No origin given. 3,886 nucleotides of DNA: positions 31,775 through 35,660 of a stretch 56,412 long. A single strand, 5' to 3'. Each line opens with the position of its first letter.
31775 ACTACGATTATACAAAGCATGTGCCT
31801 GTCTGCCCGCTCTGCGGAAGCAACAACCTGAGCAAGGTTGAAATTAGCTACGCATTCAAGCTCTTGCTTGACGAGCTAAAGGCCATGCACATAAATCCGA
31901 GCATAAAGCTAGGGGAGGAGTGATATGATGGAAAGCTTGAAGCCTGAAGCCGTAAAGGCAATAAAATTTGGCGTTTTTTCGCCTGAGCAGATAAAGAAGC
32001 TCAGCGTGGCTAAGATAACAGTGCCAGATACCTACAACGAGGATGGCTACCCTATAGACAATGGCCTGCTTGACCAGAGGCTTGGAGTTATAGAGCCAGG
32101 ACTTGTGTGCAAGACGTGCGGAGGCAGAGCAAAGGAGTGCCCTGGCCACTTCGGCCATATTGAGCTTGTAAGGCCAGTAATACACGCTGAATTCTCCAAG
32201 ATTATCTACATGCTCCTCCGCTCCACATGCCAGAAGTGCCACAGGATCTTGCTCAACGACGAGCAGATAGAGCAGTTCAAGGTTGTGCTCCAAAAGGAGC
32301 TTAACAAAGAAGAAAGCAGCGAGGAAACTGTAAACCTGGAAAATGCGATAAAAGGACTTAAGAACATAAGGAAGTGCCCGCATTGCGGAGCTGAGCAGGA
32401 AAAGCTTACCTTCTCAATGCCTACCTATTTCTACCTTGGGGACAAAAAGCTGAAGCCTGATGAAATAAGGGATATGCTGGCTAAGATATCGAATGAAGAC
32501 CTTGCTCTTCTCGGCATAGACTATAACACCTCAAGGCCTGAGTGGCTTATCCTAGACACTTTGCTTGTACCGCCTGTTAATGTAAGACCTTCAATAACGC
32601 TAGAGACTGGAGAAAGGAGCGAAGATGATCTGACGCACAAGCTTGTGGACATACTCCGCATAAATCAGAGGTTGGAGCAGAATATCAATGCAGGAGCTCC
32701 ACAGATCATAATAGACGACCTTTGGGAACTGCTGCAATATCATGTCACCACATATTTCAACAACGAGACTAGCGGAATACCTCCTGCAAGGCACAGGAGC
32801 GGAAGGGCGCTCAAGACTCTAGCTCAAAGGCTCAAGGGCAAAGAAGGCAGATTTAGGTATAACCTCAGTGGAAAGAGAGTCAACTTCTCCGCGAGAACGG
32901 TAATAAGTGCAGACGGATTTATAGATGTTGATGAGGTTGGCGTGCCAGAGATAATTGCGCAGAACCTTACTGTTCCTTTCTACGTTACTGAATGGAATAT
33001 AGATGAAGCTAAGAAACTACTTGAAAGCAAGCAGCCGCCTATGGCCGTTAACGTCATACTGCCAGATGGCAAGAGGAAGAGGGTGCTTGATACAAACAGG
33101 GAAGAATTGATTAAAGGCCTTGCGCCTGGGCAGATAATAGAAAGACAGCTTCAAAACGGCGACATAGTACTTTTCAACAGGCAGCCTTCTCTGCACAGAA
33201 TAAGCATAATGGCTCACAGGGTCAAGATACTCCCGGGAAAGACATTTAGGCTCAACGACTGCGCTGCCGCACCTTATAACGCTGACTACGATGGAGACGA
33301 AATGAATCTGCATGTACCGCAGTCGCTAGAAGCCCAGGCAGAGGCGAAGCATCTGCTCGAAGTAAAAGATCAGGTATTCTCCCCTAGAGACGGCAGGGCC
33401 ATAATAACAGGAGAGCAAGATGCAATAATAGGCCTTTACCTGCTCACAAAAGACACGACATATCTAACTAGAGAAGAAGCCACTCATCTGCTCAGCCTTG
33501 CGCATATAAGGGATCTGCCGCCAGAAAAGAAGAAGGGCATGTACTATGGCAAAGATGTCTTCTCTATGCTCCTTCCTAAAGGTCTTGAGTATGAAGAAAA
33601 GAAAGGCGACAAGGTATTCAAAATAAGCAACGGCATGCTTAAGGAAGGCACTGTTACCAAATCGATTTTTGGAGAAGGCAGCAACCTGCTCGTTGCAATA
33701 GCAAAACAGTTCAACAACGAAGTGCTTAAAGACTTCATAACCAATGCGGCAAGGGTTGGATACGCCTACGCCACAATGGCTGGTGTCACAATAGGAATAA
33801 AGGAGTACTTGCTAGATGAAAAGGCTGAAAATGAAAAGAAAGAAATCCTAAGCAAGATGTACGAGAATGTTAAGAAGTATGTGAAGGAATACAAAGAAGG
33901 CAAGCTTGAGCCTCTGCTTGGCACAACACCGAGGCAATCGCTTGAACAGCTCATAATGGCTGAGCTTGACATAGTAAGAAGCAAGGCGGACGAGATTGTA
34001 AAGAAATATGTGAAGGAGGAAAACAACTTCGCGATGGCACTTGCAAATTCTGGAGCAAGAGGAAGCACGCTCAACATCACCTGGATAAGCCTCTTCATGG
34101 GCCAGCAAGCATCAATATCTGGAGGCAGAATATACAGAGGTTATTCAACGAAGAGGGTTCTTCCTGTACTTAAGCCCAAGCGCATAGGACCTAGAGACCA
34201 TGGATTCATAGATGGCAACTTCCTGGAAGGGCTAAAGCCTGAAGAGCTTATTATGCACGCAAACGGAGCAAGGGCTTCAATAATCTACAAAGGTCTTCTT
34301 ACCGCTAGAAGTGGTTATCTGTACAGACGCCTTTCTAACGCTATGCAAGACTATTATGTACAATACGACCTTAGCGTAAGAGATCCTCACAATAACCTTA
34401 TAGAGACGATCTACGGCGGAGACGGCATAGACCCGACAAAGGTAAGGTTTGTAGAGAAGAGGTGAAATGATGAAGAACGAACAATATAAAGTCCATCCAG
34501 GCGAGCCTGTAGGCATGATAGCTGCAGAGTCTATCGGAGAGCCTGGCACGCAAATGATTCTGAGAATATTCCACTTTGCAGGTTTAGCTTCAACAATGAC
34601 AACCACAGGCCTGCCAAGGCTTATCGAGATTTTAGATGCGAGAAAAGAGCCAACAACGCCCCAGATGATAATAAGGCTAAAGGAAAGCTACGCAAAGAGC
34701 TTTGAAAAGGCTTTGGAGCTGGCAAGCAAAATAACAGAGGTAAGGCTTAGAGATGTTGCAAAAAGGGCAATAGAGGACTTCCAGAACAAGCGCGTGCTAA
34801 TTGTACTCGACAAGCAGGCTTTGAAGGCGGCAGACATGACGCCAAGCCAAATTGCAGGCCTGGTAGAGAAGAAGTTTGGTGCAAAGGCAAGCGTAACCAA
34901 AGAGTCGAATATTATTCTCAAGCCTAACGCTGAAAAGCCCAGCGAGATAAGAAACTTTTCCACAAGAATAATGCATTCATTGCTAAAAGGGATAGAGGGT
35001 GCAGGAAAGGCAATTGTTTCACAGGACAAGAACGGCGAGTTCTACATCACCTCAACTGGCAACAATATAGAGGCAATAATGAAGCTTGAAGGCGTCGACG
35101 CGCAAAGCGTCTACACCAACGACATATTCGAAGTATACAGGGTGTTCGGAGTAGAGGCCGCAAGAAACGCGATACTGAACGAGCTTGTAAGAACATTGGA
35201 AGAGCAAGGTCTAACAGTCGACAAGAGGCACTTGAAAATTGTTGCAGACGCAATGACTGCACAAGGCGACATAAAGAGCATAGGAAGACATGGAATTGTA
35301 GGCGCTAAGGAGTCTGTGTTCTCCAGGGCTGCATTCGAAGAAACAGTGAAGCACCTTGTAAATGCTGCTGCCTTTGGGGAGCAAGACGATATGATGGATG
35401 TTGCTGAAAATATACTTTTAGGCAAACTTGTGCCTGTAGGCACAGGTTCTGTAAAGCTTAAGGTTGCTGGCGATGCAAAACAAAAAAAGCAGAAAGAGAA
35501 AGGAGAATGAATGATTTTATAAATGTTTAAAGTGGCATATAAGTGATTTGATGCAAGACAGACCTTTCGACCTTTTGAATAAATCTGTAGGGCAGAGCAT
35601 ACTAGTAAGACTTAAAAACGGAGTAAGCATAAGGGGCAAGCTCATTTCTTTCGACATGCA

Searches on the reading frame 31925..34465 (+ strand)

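Call 20: search_protein_families(library=pfam, proteins=[window:31925-34465:+], max_evalue=0.01)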
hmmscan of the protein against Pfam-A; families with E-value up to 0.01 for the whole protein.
window:31925-34465:+ (846 aa): 5 families
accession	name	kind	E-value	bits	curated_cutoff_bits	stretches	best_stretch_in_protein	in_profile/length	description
PF04997.17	RNA_pol_Rpb1_1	-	1.5e-96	323.8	39.7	1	8-314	2-312/312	RNA polymerase Rpb1, domain 1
PF00623.25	RNA_pol_Rpb1_2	-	3.5e-61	206.7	25.3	1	316-479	1-165/166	RNA polymerase Rpb1, domain 2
PF04983.23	RNA_pol_Rpb1_3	-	3.3e-29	102.3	28.9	1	483-626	1-160/162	RNA polymerase Rpb1, domain 3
PF05000.22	RNA_pol_Rpb1_4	-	5.5e-17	62.1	24.8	1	654-762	2-107/107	RNA polymerase Rpb1, domain 4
PF04998.22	RNA_pol_Rpb1_5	-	8.8e-14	52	28.5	1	769-834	1-66/267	RNA polymerase Rpb1, domain 5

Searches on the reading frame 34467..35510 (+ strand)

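Call 20: search_protein_families(library=pfam, proteins=[window:34467-35510:+], max_evalue=0.01)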
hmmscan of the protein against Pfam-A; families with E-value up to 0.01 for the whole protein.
window:34467-35510:+ (347 aa): 1 family
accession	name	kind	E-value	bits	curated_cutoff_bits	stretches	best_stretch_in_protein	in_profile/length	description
PF04998.22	RNA_pol_Rpb1_5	-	7.9e-48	163.7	28.5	1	5-283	64-265/267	RNA polymerase Rpb1, domain 5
